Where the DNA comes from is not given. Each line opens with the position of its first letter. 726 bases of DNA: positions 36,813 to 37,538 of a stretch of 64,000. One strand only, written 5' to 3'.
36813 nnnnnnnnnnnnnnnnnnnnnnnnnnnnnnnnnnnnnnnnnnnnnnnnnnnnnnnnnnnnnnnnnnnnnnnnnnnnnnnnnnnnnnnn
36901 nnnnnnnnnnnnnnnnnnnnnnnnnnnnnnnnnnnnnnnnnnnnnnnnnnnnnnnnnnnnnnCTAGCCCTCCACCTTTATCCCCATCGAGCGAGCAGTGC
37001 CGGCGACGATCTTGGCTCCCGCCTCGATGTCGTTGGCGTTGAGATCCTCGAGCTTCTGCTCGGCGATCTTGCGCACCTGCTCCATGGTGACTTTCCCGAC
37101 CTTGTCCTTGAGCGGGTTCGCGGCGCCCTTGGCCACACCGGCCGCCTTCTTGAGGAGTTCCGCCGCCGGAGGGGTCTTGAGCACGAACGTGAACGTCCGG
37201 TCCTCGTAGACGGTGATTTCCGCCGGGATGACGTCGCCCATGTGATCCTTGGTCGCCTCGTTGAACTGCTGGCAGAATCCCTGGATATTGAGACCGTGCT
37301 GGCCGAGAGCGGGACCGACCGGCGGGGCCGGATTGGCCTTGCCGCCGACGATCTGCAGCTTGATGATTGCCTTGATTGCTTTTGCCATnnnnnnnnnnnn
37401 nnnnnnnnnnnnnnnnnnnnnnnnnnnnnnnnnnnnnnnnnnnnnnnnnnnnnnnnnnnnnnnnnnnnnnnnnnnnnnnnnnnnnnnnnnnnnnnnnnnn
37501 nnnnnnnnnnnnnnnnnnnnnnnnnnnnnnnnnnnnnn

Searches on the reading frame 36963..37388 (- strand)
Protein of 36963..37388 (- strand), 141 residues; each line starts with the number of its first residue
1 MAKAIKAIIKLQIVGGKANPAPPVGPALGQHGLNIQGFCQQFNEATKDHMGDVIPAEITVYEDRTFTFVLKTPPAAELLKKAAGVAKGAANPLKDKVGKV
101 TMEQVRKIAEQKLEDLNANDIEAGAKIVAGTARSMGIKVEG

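Call 3: search_protein_families(library=pfam, proteins=[window:36963-37388:-], max_evalue=1)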
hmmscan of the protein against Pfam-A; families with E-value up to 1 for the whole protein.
window:36963-37388:- (141 aa): 4 families
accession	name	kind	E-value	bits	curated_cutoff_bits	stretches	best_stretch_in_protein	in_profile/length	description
PF03946.19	Ribosomal_L11_N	-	3.9e-29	100.6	32.9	1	9-66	1-58/58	Ribosomal protein L11, N-terminal domain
PF00298.24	Ribosomal_L11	-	4.4e-29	101.2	21.4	1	71-139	1-69/69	Ribosomal protein L11, RNA binding domain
PF03744.18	BioW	-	0.048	13.6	25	1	75-139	30-94/239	6-carboxyhexanoate--CoA ligase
PF11856.13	DUF3376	-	0.087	12.6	25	1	23-139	201-319/514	Protein of unknown function (DUF3376)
